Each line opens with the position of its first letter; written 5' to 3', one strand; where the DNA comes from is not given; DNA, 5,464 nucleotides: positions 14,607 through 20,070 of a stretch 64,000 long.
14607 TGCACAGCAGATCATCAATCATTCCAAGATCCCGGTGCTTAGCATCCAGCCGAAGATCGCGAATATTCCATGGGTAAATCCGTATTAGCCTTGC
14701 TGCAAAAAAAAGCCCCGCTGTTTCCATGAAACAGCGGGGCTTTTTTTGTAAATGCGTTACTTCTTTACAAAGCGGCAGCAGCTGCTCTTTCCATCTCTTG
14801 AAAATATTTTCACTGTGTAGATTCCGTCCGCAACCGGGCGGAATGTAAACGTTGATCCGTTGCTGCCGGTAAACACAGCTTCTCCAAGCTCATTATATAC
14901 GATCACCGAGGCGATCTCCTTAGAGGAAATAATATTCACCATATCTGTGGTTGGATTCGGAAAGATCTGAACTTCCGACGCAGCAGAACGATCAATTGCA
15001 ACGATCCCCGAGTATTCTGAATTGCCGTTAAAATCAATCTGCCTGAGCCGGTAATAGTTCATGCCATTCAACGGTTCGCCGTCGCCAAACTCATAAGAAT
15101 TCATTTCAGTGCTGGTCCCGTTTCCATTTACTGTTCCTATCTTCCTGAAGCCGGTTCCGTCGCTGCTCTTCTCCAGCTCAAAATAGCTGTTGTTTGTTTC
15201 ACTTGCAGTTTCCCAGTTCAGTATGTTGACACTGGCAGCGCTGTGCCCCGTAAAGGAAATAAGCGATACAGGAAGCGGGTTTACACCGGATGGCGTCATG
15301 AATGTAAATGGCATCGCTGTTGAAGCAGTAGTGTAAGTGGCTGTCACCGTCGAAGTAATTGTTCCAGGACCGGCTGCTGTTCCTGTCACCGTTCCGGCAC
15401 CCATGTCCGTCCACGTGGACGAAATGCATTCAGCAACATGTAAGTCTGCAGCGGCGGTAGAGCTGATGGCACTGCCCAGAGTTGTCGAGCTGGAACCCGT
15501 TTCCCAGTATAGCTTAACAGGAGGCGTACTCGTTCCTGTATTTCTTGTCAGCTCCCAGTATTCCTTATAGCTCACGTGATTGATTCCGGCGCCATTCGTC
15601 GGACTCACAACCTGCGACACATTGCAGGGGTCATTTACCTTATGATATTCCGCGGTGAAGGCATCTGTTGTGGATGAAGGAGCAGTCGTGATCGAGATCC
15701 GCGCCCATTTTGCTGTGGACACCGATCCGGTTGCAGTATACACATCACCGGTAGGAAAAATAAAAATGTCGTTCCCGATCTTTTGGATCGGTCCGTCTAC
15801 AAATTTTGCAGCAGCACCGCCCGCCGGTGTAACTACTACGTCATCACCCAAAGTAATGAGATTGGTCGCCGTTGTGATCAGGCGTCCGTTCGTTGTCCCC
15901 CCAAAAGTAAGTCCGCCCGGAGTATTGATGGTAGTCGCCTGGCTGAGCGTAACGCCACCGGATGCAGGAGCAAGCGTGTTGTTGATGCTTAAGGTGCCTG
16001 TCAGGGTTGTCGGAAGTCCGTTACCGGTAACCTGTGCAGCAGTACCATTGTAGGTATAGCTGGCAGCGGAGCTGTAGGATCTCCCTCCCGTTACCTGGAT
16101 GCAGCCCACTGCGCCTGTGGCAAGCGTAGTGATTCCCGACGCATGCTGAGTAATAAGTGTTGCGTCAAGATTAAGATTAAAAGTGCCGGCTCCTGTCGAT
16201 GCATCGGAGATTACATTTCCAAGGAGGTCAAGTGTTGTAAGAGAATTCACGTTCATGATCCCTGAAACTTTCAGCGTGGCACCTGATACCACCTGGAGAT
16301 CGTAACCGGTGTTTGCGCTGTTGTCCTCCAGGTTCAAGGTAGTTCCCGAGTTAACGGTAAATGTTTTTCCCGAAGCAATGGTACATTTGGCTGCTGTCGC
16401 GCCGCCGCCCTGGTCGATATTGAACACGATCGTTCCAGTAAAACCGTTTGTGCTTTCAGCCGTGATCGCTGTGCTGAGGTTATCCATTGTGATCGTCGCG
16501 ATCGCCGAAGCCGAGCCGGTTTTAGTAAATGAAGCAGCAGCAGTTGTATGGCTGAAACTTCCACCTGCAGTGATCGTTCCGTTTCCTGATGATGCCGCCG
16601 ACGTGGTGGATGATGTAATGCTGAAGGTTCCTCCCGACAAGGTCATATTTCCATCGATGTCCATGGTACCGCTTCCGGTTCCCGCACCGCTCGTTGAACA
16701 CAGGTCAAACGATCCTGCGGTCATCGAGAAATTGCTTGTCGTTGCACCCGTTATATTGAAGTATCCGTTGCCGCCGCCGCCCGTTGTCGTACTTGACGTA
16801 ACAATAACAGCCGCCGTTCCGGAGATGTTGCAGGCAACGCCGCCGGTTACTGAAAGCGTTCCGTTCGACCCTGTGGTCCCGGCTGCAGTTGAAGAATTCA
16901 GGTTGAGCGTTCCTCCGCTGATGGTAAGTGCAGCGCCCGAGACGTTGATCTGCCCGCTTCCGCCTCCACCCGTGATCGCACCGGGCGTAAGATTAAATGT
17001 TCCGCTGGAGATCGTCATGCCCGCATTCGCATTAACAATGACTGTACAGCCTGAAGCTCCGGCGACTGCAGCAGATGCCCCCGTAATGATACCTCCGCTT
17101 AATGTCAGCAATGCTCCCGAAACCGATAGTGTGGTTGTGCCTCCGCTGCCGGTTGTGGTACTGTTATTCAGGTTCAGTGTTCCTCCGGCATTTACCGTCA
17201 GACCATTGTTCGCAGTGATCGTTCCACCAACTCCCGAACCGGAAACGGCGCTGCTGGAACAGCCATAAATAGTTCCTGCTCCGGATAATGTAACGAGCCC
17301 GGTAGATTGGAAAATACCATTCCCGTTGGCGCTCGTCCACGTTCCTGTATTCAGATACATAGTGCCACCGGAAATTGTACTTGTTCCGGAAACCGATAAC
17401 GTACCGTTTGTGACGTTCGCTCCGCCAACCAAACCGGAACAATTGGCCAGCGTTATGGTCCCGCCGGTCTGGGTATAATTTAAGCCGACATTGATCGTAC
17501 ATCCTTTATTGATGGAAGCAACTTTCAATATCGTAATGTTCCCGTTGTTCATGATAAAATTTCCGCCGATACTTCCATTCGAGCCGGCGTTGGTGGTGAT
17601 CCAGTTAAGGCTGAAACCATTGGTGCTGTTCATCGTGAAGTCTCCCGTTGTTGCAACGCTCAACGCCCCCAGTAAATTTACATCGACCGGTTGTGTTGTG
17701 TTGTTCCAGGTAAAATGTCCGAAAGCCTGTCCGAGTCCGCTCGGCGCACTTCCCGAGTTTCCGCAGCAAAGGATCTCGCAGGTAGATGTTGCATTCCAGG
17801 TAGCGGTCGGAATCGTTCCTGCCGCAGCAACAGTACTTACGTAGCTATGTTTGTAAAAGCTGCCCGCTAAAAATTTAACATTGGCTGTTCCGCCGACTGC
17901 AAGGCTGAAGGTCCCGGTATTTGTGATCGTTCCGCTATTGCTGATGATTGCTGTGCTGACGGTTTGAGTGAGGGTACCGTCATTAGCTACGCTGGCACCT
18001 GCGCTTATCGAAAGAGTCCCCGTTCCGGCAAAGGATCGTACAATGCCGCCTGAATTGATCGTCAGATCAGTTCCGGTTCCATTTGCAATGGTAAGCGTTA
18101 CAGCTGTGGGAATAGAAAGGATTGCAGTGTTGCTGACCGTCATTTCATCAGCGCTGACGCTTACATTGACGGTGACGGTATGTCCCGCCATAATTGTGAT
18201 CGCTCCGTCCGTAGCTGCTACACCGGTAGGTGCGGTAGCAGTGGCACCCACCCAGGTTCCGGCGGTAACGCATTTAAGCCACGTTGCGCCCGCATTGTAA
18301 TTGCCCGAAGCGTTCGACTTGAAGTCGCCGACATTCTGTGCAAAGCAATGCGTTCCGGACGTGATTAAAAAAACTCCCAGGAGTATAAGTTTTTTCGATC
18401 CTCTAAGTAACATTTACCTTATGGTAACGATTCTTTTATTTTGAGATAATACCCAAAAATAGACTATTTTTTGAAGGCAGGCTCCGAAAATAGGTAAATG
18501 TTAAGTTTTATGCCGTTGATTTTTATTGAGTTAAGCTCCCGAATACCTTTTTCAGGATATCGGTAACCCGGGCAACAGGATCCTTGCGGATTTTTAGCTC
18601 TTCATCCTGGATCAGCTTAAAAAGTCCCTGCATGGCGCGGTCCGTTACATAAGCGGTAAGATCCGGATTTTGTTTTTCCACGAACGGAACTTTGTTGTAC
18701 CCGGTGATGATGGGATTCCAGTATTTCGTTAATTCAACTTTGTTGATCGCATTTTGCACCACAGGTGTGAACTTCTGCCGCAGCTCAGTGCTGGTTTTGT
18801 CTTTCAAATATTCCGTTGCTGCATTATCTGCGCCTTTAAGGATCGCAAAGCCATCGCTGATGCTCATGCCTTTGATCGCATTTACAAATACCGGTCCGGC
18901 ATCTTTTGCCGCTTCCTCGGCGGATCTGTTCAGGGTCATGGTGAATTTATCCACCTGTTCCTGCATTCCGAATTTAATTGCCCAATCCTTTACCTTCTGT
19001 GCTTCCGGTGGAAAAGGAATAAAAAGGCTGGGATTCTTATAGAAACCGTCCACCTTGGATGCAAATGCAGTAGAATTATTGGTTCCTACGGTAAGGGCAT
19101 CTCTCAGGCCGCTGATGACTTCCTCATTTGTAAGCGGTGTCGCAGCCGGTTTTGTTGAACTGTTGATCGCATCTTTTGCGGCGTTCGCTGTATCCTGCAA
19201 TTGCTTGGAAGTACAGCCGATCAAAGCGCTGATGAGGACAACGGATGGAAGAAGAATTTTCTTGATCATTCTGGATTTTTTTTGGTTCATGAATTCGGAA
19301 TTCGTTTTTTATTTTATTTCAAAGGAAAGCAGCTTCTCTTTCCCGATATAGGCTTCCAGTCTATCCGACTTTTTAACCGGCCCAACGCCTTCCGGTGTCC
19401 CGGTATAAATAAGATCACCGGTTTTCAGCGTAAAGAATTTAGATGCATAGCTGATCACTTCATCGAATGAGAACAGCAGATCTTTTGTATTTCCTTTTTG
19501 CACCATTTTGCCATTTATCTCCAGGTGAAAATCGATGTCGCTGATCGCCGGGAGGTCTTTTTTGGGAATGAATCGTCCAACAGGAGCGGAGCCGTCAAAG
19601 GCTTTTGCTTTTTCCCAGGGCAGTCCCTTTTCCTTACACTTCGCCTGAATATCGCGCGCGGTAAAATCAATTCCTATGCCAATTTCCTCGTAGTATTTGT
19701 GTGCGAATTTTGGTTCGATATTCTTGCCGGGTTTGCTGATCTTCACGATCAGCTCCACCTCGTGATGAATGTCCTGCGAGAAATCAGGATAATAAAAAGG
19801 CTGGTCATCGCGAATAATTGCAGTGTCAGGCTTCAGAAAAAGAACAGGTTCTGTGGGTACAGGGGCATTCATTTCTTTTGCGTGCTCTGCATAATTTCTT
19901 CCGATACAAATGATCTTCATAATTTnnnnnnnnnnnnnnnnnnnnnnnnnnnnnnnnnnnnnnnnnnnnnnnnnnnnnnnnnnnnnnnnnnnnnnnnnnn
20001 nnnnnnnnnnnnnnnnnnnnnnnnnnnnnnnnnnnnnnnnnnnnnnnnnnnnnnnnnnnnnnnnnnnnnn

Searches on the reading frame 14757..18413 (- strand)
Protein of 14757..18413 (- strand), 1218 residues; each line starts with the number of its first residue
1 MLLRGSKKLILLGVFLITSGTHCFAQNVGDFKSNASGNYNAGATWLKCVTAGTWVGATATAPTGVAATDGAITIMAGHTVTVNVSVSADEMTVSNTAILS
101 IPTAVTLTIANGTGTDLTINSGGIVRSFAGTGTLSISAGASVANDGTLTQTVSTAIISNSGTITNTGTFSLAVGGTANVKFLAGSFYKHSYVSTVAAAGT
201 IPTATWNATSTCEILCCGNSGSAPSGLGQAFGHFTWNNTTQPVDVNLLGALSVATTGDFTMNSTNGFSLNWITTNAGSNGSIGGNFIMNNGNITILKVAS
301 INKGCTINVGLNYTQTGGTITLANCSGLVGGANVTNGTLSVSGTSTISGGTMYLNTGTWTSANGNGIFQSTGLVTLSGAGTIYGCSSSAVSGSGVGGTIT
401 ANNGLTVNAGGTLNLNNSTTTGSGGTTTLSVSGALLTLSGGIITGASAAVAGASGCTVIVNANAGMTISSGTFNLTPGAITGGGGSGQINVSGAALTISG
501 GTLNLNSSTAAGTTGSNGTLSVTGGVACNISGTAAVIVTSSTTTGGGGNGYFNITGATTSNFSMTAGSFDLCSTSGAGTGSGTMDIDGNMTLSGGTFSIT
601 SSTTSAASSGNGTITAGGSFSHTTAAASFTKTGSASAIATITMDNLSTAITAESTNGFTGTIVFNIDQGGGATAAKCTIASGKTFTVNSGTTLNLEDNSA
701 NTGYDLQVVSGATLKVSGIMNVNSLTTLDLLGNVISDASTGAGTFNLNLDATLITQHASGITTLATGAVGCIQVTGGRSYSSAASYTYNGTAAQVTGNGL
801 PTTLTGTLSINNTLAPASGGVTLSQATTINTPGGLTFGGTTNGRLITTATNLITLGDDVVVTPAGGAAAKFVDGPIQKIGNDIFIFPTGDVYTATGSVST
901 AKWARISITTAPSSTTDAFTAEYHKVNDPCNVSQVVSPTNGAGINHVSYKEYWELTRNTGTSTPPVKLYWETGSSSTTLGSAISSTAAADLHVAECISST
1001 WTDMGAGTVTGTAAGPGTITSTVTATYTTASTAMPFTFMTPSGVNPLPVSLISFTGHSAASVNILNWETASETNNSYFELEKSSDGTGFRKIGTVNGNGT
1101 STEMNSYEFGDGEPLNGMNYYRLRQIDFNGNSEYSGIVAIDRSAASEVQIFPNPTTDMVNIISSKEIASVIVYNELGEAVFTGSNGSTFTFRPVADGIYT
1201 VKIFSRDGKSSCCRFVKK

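Call 55: search_protein_families(library=pfam, proteins=[window:14757-18413:-], max_evalue=0.00001)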
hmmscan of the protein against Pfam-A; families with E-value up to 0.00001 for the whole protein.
window:14757-18413:- (1218 aa): 1 family
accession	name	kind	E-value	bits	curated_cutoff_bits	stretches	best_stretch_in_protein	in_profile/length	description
PF18962.6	Por_Secre_tail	-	4.9e-07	30.4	27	1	1150-1209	1-68/75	Secretion system C-terminal sorting domain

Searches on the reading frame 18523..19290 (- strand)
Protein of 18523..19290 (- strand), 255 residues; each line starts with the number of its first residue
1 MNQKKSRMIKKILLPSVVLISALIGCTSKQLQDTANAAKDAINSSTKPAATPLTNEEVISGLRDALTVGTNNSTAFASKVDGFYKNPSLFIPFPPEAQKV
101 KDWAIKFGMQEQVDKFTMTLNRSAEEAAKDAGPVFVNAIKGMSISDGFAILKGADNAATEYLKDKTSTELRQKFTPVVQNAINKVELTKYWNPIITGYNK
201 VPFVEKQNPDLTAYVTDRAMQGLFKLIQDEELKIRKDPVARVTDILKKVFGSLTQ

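Call 70: search_protein_families(library=pfam, proteins=[window:18523-19290:-], max_evalue=0.0001)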
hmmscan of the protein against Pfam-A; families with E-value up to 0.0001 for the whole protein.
window:18523-19290:- (255 aa): 1 family
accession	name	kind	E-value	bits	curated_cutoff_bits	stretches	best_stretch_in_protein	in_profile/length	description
PF13852.11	DUF4197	-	5.1e-73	245.4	24.9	1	53-251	2-199/199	Protein of unknown function (DUF4197)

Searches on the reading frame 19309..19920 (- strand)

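Call 70: search_protein_families(library=pfam, proteins=[window:19309-19920:-], max_evalue=0.0001)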
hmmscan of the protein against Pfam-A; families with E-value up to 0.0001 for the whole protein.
window:19309-19920:- (203 aa): 1 family
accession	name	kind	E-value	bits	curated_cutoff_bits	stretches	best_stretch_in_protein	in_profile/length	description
PF01557.24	FAA_hydrolase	-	1.6e-51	175.5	23.9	1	2-192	1-203/214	Fumarylacetoacetate (FAA) hydrolase C-terminal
